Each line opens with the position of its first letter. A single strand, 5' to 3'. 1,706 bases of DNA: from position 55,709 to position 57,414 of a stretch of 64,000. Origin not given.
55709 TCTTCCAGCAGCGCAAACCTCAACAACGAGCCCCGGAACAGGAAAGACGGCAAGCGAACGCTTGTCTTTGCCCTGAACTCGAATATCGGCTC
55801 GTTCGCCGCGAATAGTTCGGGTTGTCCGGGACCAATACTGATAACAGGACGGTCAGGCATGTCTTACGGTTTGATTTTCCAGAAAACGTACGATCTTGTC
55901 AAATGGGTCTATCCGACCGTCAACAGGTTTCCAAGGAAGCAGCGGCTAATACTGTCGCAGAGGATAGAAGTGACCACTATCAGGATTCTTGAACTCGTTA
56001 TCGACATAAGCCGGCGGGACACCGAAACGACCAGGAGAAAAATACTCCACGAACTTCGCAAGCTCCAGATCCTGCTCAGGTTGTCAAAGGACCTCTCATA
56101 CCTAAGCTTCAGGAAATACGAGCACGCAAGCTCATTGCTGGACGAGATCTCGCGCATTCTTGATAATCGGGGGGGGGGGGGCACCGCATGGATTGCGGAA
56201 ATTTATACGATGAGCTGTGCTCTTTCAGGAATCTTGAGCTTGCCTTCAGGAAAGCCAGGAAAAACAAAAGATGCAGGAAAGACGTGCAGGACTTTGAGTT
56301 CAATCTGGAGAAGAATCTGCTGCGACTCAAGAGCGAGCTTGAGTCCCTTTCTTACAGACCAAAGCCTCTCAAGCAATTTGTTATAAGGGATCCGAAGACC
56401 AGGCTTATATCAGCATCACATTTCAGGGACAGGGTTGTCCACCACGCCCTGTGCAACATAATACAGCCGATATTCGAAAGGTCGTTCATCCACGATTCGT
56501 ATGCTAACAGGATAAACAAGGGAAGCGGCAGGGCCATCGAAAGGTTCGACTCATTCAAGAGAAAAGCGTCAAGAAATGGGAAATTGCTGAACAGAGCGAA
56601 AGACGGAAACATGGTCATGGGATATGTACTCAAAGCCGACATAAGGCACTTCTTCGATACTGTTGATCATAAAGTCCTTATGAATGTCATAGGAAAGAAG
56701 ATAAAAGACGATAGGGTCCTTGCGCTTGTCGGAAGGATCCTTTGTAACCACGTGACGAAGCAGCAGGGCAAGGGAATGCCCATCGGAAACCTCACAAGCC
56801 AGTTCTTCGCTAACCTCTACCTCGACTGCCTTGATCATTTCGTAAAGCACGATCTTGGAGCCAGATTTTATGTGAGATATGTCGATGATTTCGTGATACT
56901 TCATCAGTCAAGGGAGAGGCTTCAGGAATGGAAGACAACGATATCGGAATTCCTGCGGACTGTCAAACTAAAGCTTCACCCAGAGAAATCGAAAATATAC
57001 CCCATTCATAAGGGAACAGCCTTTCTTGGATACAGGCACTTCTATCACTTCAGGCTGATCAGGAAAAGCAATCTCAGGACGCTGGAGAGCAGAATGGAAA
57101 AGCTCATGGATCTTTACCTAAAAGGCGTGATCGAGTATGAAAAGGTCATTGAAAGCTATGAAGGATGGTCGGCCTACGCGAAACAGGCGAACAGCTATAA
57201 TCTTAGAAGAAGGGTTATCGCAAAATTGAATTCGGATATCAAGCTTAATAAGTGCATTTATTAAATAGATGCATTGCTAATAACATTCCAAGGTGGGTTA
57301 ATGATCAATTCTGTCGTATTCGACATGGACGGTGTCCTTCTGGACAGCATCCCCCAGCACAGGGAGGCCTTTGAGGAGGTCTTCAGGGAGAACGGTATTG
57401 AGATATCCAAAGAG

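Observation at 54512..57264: Complete diversity-generating retroelement with a strictly adenine-specific TR-to-VR mismatch pattern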

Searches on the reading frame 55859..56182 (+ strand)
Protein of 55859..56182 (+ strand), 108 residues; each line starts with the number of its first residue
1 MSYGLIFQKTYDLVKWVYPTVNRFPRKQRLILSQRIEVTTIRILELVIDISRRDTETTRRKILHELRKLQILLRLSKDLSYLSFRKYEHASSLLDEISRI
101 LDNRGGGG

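Call 5: search_protein_families(library=pfam, proteins=[window:55859-56182:+], max_evalue=0.1)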
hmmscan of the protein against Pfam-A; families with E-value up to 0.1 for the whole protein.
window:55859-56182:+ (108 aa): 3 families
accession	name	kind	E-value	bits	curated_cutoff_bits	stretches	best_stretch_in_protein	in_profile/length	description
PF22296.2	bAvd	-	8.7e-17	62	40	1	5-102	2-101/107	bAvd-like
PF05635.17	23S_rRNA_IVP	-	1.5e-06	28.8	33.8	1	6-102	5-105/106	23S rRNA-intervening sequence protein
PF05372.16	Delta_lysin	-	0.0016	18.1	25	1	12-24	11-23/25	Delta lysin family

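Call 6: search_protein_families(library=ncbifam, proteins=[window:55859-56182:+], max_evalue=0.1)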
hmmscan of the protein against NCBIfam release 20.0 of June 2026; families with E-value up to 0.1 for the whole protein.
window:55859-56182:+ (108 aa): 5 families
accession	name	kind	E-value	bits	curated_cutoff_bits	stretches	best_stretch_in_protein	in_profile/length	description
NF033474.1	DivGenRetAVD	equivalog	2.5e-22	79.2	80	1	6-101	3-99/104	diversity-generating retroelement protein Avd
TIGR02436.1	TIGR02436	subfamily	0.00024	21.3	24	1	6-102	1-102/109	four helix bundle protein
NF011338.0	PRK14752.1-4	equivalog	0.00049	19.4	68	1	12-27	11-26/26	delta-lysin family phenol-soluble modulin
NF011336.0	PRK14752.1-1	equivalog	0.0015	17.9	65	1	12-24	11-23/25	delta-lysin family phenol-soluble modulin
NF008911.0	PRK12275.1-2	subfamily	0.039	14.4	137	1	5-101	8-108/118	hypothetical protein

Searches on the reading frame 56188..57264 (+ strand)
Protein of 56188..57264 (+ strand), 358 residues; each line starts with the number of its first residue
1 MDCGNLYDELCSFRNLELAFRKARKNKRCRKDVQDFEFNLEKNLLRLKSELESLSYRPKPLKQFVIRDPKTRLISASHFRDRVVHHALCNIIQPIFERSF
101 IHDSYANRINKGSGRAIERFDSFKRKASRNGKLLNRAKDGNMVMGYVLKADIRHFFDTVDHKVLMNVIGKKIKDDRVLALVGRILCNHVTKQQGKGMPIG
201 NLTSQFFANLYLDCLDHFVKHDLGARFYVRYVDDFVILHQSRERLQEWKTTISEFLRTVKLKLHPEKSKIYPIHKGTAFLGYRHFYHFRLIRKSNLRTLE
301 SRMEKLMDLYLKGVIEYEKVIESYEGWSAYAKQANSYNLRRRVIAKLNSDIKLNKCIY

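Call 5: search_protein_families(library=pfam, proteins=[window:56188-57264:+], max_evalue=0.1)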
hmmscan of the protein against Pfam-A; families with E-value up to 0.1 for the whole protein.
window:56188-57264:+ (358 aa): 3 families
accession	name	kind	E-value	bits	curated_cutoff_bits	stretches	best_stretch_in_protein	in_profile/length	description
PF00078.32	RVT_1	-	1.1e-21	77.9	29.6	1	70-283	8-204/205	Reverse transcriptase (RNA-dependent DNA polymerase)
PF00685.33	Sulfotransfer_1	-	0.017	15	22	0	286-335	108-155/255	Sulfotransferase domain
PF23192.1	NOMO_12th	-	0.035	15.2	27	0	251-291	12-50/98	NOMO C-terminal transthyretin-like domain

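Call 6: search_protein_families(library=ncbifam, proteins=[window:56188-57264:+], max_evalue=0.1)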
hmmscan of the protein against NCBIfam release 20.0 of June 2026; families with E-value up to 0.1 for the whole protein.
window:56188-57264:+ (358 aa): 8 families
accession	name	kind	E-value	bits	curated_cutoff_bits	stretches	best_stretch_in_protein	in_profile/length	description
TIGR04416.1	group_II_RT_mat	equivalog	2e-49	168.6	300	1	15-342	3-336/353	group II intron reverse transcriptase/maturase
NF041747.1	Drt3a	equivalog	1.2e-21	77.5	200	1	146-282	112-260/412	antiviral reverse transcriptase Drt3a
NF038233.2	retron_St85_RT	exception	3e-13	49.7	235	1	146-273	90-215/289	retron St85 family RNA-directed DNA polymerase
NF041746.1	Drt2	equivalog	4.3e-13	49.2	390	2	190-319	217-356/416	antiviral reverse transcriptase Drt2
NF041749.1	Drt4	equivalog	2e-11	43.6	450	1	135-272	127-268/489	antiviral reverse transcriptase Drt4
TIGR04499.1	abortive_AbiA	subfamily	8.4e-10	38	250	1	139-280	143-300/615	AbiA family abortive infection protein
NF041750.1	Drt5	equivalog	1.1e-06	28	550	1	143-270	125-250/484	antiviral reverse transcriptase Drt5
NF041748.1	Drt3b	equivalog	1.6e-06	27.1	350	1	185-271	220-315/647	antiviral reverse transcriptase Drt3b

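Call 7: find_encoding_contigs(protein=window:56188-57264:+, flank=6000, max_places=10)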
Protein window:56188-57264:+ (358 aa): no gene with exactly this product is on record in the collection.

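Call 9: find_related_loci(query=window:56188-57264:+, collection=genome_contigs, flank=5000)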
Query window:56188-57264:+ (358 aa) in genome_contigs; peptide patterns used: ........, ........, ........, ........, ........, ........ (x = any residue, [..] = any of these).
600 stretches matched a pattern (row limit reached: there are more); 10 encode a relative of the query (tblastn E <= 1e-3); 10 distinct loci.
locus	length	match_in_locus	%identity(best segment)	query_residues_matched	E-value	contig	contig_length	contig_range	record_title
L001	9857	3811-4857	65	1-349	2e-151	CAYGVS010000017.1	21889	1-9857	MAG TPA_asm: uncultured archaeon isolate ERP119294_co1_457 genome assembly, contig: NODE_2896_length_21889_cov_7.595676,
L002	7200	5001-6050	61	3-352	3e-148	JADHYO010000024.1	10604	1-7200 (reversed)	MAG: Candidatus Aenigmatarchaeota archaeon isolate BS750m-G81 BS-750m-C11706, whole genome shotgun sequence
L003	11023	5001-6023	62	1-340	1e-147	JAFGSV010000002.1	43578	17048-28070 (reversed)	MAG: Candidatus Aenigmatarchaeota archaeon isolate Zod_Metabat.932 k87_1445799, whole genome shotgun sequence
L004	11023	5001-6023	62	1-343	3e-146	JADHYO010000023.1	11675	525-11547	MAG: Candidatus Aenigmatarchaeota archaeon isolate BS750m-G81 BS-750m-C10033, whole genome shotgun sequence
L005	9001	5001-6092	55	5-348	1e-129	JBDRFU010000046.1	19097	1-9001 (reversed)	MAG: Candidatus Aenigmatarchaeota archaeon isolate MEGAHIT-group-1.387 k141_2937109, whole genome shotgun sequence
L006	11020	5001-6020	50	1-349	8e-111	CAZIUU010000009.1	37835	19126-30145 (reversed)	MAG TPA_asm: uncultured Methanosarcinales archaeon isolate binchicken_co251_991 genome assembly, contig: NODE_1497_lengt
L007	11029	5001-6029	40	4-347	2e-81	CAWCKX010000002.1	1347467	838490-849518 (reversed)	MAG: uncultured cyanobacterium isolate MFD01721.bin.3.143 genome assembly, contig: contig_47675, whole genome shotgun se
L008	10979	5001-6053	39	4-347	7e-74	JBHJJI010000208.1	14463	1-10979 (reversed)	MAG: Leptolyngbyaceae cyanobacterium isolate pac_S7C2542 S7Ck141_104114, whole genome shotgun sequence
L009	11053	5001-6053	38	4-347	2e-72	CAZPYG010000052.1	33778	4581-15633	MAG TPA_asm: uncultured bacterium isolate SRP332253_co2_75 genome assembly, contig: NODE_1131_length_33778_cov_4.919521,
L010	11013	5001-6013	50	4-343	2e-67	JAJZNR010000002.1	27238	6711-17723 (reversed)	MAG: Candidatus Micrarchaeota archaeon isolate MAS4.bin27 NODE_1676_length_27238_cov_15.614658, whole genome shotgun seq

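Call 21: find_related_loci(query=window:56188-57264:+, collection=metagenome_contigs, flank=3000)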
Query window:56188-57264:+ (358 aa) in metagenome_contigs; peptide patterns used: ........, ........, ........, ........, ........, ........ (x = any residue, [..] = any of these).
600 stretches matched a pattern (row limit reached: there are more); 8 encode a relative of the query (tblastn E <= 1e-3); 8 distinct loci.
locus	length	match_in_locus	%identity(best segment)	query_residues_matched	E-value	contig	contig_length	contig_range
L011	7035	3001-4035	65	1-345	3e-156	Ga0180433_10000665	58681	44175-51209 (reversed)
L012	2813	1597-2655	59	1-353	2e-148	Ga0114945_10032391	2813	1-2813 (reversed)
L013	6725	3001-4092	52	5-348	2e-125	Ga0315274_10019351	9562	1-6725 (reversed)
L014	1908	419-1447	41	4-347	1e-85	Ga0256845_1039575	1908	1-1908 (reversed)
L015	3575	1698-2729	38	4-348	9e-81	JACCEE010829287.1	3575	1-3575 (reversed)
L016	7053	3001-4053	39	4-347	3e-74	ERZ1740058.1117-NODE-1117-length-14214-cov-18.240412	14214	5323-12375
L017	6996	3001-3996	31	3-355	8e-46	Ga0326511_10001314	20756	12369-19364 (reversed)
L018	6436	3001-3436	37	146-285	4e-17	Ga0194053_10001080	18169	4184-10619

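Call 37: find_homologous_proteins(query=window:56188-57264:+, max_evalue=1e-60)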
Query window:56188-57264:+ (358 aa): 6001 proteins with E <= 1e-60 among 8000 candidates; the best 120 are listed.
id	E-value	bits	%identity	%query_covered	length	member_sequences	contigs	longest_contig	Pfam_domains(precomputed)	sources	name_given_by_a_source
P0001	6.5e-239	810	100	100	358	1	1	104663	PF00078.33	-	-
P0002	1.1e-156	539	67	97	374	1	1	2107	PF00078.33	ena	-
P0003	1.4e-154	532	66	98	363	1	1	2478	PF00078.33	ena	-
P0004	2.7e-152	525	68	96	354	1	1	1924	PF00078.33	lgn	-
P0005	2.9e-152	525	65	97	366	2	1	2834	PF00078.33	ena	-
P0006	3.7e-152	524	68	96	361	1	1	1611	PF00078.33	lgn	-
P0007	1.4e-151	523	67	95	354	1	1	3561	PF00078.33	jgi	jgi:retron-type reverse transcriptase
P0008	2.3e-151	522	64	97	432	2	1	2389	PF00078.33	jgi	-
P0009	2.3e-150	519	65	97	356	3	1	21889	PF00078.33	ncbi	-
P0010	5.5e-149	514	66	95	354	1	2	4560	PF00078.33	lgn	-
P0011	7.7e-149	514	65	96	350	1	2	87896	PF00078.33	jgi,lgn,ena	-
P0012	9.1e-147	507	63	97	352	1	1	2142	PF00078.33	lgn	-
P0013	3.9e-145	501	65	96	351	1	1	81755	PF00078.33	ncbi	-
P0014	1.7e-144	499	63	99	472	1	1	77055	PF00078.33,PF22296.3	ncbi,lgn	-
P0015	4.1e-143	495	63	96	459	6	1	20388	PF00078.33,PF22296.3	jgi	jgi:retron-type reverse transcriptase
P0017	2.1e-142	492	62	96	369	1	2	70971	PF00078.33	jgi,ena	-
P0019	2.0e-141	489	63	97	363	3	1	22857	PF00078.33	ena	-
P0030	3.9e-139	482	61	96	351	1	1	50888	PF00078.33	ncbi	-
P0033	5.7e-138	478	60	97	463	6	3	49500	PF00078.33,PF22296.3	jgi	-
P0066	1.5e-131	457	59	95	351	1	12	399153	PF00078.33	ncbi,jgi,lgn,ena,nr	ncbi:MAG: RNA-directed DNA polymerase [archaeon GW2011_AR5]|nr:MAG: RNA-directed DNA polymerase [arc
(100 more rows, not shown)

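Call 40: find_encoding_contigs(protein=P0011, flank=3000, max_places=1)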
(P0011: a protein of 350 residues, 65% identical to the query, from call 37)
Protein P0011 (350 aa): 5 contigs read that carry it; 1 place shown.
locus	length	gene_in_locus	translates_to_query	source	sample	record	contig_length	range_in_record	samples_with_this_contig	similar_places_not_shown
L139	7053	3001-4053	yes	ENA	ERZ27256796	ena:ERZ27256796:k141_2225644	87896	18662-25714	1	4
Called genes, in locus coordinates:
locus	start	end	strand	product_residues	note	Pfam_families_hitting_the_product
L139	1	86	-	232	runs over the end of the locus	PF00730:HhH-GPD, PF00633:HHH (faint)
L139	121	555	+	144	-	-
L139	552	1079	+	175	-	-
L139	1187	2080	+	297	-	-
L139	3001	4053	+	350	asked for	PF00078:RVT_1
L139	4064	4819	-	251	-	PF00705:PCNA_N, PF02144:Rad1 (weak), PF02747:PCNA_C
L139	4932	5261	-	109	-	-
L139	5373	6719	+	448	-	PF01336:tRNA_anti-codon, PF00152:tRNA-synt_2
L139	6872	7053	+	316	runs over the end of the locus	-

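Call 41: find_encoding_contigs(protein=P0013, flank=3000, max_places=1)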
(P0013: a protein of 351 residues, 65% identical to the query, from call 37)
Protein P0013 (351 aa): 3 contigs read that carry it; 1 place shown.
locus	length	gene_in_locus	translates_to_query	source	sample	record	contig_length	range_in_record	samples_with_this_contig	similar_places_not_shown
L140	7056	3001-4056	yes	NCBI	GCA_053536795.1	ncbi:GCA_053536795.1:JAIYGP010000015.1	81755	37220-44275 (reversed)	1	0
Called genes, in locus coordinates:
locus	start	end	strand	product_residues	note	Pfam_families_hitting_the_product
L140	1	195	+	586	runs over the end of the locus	PF08308:PEGA (faint), PF13620:CarboxypepD_reg (faint), PF13715:CarbopepD_reg_2 (faint)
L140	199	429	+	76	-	-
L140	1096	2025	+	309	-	-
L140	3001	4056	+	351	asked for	PF00078:RVT_1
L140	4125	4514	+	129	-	-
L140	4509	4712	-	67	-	-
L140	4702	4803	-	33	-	-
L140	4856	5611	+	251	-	-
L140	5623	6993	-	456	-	PF01637:ATPase_2, PF13173:AAA_14, PF03008:DUF234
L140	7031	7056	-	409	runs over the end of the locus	PF00589:Phage_integrase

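Call 42: find_encoding_contigs(protein=P0014, flank=3000, max_places=1)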
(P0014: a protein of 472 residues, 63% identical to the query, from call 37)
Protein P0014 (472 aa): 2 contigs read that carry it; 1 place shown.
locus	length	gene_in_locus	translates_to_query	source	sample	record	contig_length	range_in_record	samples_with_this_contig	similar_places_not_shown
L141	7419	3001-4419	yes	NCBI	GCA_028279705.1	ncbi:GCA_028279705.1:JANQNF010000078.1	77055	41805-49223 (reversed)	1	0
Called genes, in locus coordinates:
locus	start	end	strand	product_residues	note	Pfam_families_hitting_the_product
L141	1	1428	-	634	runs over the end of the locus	PF08915:tRNA-Thr_ED, PF00587:tRNA-synt_2b, PF03129:HGTP_anticodon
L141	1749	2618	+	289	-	-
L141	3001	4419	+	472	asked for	PF22296:bAvd, PF00078:RVT_1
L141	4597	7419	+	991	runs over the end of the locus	PF13620:CarboxypepD_reg (faint), PF13229:Beta_helix, PF05048:NosD, PF13229:Beta_helix, PF05048:NosD, PF13229:Beta_helix (weak)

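Call 43: find_encoding_contigs(protein=P0017, flank=3000, max_places=1)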
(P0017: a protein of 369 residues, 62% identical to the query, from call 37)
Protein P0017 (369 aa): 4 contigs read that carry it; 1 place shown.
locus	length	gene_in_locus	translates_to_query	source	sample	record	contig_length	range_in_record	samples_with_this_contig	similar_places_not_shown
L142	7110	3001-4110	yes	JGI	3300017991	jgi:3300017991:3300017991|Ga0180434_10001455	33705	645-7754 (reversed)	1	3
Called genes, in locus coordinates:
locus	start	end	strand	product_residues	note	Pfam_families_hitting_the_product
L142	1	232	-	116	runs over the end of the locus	-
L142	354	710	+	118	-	PF04430:DUF498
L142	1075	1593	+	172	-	PF01994:Trm56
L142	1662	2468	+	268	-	-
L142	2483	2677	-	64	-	-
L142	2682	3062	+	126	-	PF05635:23S_rRNA_IVP (weak), PF22296:bAvd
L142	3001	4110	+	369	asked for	PF00078:RVT_1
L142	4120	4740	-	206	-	PF22175:Ogg-HhH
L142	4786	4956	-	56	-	-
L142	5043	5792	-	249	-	PF00705:PCNA_N, PF02747:PCNA_C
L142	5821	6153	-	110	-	-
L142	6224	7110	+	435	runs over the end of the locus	PF01336:tRNA_anti-codon, PF00152:tRNA-synt_2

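Call 44: find_encoding_contigs(protein=P0015, flank=3000, max_places=1)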
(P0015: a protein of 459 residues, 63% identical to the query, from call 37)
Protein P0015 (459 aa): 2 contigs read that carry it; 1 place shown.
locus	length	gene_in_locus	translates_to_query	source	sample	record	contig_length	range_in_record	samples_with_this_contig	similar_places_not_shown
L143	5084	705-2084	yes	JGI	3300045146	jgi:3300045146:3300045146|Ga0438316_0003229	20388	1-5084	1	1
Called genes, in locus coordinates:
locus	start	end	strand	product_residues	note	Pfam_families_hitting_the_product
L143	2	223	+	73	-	?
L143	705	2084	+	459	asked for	PF22296:bAvd, PF00078:RVT_1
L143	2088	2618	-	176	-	-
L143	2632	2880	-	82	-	-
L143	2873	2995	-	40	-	-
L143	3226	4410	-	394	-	PF00589:Phage_integrase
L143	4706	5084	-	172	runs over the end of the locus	PF11969:DcpS_C, PF01230:HIT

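Call 45: find_encoding_contigs(protein=P0019, flank=3000, max_places=1)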
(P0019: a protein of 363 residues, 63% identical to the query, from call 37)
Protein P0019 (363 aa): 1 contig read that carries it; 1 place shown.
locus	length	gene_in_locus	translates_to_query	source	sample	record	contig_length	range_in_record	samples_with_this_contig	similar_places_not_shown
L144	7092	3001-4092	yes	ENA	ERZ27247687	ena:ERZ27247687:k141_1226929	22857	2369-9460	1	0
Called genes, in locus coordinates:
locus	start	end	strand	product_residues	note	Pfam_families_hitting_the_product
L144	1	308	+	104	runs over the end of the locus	-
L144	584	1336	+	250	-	-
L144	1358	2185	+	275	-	-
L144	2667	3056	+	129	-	PF22296:bAvd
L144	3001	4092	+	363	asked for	PF00078:RVT_1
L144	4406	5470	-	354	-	PF04055:Radical_SAM, PF13353:Fer4_12, PF13186:SPASM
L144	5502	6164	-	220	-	-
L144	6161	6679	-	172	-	PF08937:ThsB_TIR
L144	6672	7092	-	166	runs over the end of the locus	-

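Call 46: find_encoding_contigs(protein=P0030, flank=3000, max_places=1)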
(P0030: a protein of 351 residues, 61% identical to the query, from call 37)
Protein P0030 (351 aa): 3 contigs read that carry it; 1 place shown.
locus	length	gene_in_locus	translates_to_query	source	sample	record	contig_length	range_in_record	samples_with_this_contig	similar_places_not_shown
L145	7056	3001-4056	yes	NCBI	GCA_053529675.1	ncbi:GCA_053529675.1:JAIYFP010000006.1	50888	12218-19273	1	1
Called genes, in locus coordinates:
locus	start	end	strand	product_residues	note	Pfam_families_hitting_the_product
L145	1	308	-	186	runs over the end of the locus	-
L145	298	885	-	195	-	PF08279:HTH_11 (weak)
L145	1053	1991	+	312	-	-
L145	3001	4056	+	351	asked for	PF00078:RVT_1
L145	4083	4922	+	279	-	PF01738:DLH (weak), PF02129:Peptidase_S15 (faint), PF02230:Abhydrolase_2 (faint), PF02273:Acyl_transf_2 (faint), PF12146:Hydrolase_4, PF20434:BD-FAE (faint), PF00561:Abhydrolase_1, PF00326:Peptidase_S9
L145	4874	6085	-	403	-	PF13091:PLDc_2, PF00614:PLDc (faint), PF13091:PLDc_2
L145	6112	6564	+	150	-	-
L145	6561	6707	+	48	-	-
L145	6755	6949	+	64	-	-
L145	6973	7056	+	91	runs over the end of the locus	PF00085:Thioredoxin (weak)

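Call 47: find_encoding_contigs(protein=P0033, flank=3000, max_places=1)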
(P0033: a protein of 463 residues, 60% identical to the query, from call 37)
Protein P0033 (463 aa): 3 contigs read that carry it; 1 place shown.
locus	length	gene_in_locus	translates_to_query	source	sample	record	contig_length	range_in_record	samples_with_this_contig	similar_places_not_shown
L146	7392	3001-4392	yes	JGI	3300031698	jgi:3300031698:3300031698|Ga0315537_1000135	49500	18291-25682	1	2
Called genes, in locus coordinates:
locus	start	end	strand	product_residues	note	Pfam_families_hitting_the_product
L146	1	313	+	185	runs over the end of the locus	-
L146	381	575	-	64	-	-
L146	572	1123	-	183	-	PF04312:DUF460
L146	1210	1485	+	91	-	-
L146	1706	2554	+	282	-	-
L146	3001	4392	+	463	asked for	PF22296:bAvd, PF00078:RVT_1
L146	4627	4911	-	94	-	PF02686:GatC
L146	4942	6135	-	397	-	PF00149:Metallophos, PF12850:Metallophos_2 (weak)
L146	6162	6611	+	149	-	PF07883:Cupin_2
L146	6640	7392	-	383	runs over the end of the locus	PF07690:MFS_1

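Call 77: find_encoding_contigs(protein=P0066, flank=3000, max_places=1)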
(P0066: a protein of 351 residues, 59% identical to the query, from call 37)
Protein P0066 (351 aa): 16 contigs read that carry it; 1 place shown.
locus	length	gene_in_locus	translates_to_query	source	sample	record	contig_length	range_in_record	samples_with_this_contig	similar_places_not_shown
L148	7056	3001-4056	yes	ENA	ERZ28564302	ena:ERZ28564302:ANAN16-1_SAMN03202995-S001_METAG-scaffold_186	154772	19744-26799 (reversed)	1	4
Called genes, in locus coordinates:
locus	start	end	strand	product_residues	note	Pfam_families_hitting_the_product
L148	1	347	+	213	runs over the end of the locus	PF01966:HD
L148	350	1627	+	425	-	PF02403:Seryl_tRNA_N, PF00587:tRNA-synt_2b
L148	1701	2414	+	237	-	-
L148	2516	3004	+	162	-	-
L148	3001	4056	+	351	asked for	PF00078:RVT_1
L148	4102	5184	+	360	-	PF14528:LAGLIDADG_3 (weak)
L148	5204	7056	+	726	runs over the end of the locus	PF01751:Toprim, PF01131:Topoisom_bac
